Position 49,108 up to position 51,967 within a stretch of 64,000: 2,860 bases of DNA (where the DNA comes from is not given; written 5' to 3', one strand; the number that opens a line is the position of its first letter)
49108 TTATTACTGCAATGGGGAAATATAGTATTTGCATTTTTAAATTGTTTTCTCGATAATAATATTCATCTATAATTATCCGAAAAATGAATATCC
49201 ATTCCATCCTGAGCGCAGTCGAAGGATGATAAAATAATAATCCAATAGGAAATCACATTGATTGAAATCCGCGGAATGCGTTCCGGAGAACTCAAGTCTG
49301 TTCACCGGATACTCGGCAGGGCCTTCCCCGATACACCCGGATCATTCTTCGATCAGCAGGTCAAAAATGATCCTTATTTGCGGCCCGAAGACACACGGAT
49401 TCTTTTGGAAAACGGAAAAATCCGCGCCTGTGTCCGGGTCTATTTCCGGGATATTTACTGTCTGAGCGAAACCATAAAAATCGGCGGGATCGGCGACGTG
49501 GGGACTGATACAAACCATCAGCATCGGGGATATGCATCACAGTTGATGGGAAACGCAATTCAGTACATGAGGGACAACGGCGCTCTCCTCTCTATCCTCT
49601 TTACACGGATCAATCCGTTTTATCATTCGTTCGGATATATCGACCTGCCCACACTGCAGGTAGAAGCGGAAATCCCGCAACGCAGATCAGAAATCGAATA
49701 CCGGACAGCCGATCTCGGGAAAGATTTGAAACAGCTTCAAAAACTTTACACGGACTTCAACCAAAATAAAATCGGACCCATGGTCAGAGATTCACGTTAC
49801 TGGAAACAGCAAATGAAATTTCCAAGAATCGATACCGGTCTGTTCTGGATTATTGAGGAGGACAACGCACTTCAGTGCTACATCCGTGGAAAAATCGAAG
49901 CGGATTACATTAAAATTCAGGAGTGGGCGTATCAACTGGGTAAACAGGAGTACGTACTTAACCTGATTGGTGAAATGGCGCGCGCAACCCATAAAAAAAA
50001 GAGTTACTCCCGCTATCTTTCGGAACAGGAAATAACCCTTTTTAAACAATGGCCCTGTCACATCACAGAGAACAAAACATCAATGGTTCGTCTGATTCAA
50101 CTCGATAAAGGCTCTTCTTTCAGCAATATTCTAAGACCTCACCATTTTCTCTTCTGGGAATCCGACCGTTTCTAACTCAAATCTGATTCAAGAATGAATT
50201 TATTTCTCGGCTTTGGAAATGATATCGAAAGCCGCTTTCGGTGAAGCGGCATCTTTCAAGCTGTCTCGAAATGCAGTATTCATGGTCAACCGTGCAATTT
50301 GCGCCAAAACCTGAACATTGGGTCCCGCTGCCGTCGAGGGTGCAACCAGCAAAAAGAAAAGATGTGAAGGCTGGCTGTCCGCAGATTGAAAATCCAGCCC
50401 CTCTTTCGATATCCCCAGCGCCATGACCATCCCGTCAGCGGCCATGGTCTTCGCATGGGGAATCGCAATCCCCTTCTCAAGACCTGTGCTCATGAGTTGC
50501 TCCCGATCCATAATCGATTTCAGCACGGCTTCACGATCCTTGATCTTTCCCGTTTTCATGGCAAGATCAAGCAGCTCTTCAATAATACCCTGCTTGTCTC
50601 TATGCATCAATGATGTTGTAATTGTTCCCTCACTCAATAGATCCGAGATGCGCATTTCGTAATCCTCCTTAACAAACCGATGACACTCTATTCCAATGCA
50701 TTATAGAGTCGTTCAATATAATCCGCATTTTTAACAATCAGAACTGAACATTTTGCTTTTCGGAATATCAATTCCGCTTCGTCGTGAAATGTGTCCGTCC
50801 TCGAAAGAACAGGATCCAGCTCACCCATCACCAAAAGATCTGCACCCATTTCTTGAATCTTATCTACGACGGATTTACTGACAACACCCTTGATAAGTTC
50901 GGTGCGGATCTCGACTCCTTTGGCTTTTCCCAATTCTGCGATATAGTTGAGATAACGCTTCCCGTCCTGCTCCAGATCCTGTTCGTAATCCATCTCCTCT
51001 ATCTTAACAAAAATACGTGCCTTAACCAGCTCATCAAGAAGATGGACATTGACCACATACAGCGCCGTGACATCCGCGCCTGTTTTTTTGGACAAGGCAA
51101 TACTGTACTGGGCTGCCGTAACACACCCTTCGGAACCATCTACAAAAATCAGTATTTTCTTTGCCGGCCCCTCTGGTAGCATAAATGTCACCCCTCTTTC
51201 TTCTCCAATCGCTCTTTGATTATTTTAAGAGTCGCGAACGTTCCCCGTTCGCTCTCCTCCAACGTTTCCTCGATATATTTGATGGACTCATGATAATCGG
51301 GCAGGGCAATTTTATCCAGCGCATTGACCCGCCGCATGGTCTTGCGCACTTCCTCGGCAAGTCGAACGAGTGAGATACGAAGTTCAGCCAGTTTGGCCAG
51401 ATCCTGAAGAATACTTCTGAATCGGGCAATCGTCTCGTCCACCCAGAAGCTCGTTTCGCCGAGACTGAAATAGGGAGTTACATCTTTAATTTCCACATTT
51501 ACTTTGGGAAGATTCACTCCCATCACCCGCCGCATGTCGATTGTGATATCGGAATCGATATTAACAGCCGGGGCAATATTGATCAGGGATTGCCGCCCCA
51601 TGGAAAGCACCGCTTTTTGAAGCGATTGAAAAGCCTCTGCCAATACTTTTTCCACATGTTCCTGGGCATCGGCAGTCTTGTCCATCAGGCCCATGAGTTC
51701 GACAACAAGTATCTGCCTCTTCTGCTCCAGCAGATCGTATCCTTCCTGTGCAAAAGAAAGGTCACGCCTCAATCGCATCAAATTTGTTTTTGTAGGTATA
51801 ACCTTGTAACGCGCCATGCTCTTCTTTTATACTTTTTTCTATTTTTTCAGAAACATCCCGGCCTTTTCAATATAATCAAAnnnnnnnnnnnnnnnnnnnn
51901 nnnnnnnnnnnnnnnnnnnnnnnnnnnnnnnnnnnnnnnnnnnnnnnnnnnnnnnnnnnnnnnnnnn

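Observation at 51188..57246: V/A-type ATPase operon interrupted between subunits B and D by a T9SS-targeted subtilisin and a PrsW-like membrane protease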

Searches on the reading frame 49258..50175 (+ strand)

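Call 28: search_protein_families(library=ncbifam, proteins=[window:49258-50175:+], max_evalue=0.01)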
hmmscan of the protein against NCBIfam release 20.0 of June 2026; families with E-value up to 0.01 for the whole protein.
window:49258-50175:+ (305 aa): 1 family
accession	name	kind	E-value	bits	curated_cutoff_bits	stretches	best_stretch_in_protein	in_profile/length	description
NF002367.0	PRK01346.1-4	subfamily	1.2e-06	27.8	259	1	3-186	6-197/411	hypothetical protein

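Call 29: search_protein_families(library=pfam, proteins=[window:49258-50175:+], max_evalue=0.01)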
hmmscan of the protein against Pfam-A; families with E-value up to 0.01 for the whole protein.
window:49258-50175:+ (305 aa): 3 families
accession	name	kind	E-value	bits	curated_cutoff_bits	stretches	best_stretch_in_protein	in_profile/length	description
PF13527.13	Acetyltransf_9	-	2e-24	86.4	25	1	3-127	1-124/127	Acetyltransferase (GNAT) domain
PF00583.31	Acetyltransf_1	-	9.2e-09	36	20.7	1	40-127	28-116/116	Acetyltransferase (GNAT) family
PF13508.13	Acetyltransf_7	-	3.1e-07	31.1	27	1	50-128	9-83/84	Acetyltransferase (GNAT) domain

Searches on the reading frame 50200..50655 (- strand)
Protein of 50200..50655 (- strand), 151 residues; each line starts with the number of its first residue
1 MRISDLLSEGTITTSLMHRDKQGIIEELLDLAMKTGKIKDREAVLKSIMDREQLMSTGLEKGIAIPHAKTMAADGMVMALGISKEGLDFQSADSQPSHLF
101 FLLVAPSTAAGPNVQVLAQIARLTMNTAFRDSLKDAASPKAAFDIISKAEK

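Call 4: search_protein_families(library=pfam, proteins=[window:50200-50655:-], max_evalue=0.01)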
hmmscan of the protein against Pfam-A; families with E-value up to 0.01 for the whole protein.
window:50200-50655:- (151 aa): 1 family
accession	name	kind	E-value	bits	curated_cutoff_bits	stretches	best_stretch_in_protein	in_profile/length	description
PF00359.27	PTS_EIIA_2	-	9.6e-33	113.6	27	1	6-148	2-143/144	Phosphoenolpyruvate-dependent sugar phosphotransferase system, EIIA 2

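Call 28: search_protein_families(library=ncbifam, proteins=[window:50200-50655:-], max_evalue=0.01)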
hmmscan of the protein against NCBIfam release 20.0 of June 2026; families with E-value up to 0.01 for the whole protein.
window:50200-50655:- (151 aa): 9 families
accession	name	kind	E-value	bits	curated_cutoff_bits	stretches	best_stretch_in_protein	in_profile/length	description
TIGR00848.1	fruA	subfamily_domain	4.8e-27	94.4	103.5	1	7-133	2-129/129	fructose PTS transporter subunit IIA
NF007389.0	PRK09913.1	equivalog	2.9e-21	76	151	1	11-148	8-144/148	PTS fructose transporter subunit IIA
TIGR01419.1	nitro_reg_IIA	equivalog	1.6e-19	70.2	138.7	1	3-147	2-144/145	PTS IIA-like nitrogen regulatory protein PtsN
NF007293.0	PRK09765.1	equivalog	1e-16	60.6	763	1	1-148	2-151/639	PTS 2-O-a-mannosyl-D-glycerate transporter subunit IIABC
NF008145.0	PRK10896.1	equivalog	1.1e-13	51.2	221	1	2-150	9-157/161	PTS IIA-like nitrogen regulatory protein PtsN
NF008319.0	PRK11109.1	equivalog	7.2e-06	25.5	302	1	7-83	4-77/376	fused PTS fructose transporter subunit IIA/HPr protein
NF011663.0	PRK15083.1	subfamily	0.00025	19.2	589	1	24-140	514-628/639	PTS mannitol transporter subunit IICBA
NF010351.0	PRK13779.1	equivalog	0.002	17.1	766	1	7-82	4-76/503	bifunctional PTS system fructose-specific transporter subunit IIA/HPr protein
NF007358.0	PRK09854.1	equivalog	0.0021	18.2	192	1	1-148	1-146/147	PTS mannitol transporter subunit IIA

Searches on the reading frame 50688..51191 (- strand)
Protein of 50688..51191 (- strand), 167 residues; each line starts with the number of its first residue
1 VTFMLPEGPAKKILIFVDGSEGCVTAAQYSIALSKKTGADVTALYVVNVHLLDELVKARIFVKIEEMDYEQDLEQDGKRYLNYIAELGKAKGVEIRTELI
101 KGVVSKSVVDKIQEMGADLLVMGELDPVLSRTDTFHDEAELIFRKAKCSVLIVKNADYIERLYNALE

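Call 4: search_protein_families(library=pfam, proteins=[window:50688-51191:-], max_evalue=0.01)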
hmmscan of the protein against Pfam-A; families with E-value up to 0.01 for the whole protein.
window:50688-51191:- (167 aa): 1 family
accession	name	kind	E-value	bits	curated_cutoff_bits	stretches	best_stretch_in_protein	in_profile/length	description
PF00582.32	Usp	-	3.8e-17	63.6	24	1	11-154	3-141/141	Universal stress protein family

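Call 28: search_protein_families(library=ncbifam, proteins=[window:50688-51191:-], max_evalue=0.01)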
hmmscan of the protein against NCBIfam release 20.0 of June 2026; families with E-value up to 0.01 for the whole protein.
window:50688-51191:- (167 aa): 3 families
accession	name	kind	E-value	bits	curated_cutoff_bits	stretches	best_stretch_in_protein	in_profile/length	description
NF008380.0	PRK11175.1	equivalog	0.00033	19.7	227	1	12-161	155-307/313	universal stress protein UspE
NF012000.0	PRK15456.1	equivalog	0.0018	18.3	189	1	68-154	57-142/142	universal stress protein UspG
NF011581.0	PRK15005.1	equivalog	0.0019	18.4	166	1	65-154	56-144/144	universal stress protein UspF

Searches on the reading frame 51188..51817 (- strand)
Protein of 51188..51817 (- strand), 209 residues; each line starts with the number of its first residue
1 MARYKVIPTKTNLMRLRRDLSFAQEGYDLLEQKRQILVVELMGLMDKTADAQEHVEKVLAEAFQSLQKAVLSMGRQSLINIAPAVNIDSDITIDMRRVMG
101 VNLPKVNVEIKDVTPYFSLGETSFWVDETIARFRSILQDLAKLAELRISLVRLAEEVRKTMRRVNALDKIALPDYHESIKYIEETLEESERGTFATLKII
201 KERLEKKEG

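Call 4: search_protein_families(library=pfam, proteins=[window:51188-51817:-], max_evalue=0.01)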
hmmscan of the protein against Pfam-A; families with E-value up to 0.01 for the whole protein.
window:51188-51817:- (209 aa): 1 family
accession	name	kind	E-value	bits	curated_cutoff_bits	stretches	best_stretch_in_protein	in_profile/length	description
PF01813.22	ATP-synt_D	-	3e-54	184.3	25.7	1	12-202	1-196/196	ATP synthase subunit D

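Call 9: find_related_loci(query=window:51188-51817:-, collection=genome_contigs, flank=10000)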
Query window:51188-51817:- (209 aa) in genome_contigs; peptide patterns used: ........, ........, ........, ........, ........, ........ (x = any residue, [..] = any of these).
148 stretches matched a pattern; 8 encode a relative of the query (tblastn E <= 1e-3); 8 distinct loci.
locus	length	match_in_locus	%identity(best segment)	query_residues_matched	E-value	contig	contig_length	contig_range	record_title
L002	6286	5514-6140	96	1-209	2e-133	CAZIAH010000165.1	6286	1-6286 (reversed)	MAG TPA_asm: uncultured bacterium isolate SRP323688_co1_225 genome assembly, contig: NODE_17255_length_6286_cov_7.813995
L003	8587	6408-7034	80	1-209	3e-114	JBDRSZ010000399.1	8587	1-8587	MAG: bacterium isolate MEGAHIT-group-3.41 k141_203245, whole genome shotgun sequence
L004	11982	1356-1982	74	1-209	3e-109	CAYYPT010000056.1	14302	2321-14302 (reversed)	MAG TPA_asm: uncultured bacterium isolate binchicken_co184_744 genome assembly, contig: NODE_7780_length_14302_cov_9.947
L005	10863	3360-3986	75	1-209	3e-107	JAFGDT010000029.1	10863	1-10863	MAG: bacterium isolate Zod_Metabat.1186 k87_2806297, whole genome shotgun sequence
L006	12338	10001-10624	72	1-208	7e-98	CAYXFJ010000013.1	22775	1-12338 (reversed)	MAG TPA_asm: uncultured bacterium isolate SRP080215_co1_194 genome assembly, contig: NODE_1116_length_22775_cov_3.941197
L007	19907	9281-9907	68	1-209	2e-95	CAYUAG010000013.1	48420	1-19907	MAG TPA_asm: uncultured bacterium isolate SRP068000_co4_478 genome assembly, contig: NODE_343_length_48420_cov_9.184307,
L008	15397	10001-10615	64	5-209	2e-88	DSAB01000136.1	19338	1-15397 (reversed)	MAG TPA_asm: bacterium isolate SpSt-1139 Ga0129302_1001221, whole genome shotgun sequence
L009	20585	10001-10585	33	5-201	2e-35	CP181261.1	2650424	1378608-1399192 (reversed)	MAG: Clostridium sp. isolate UW_FK_CAPRO3_1 chromosome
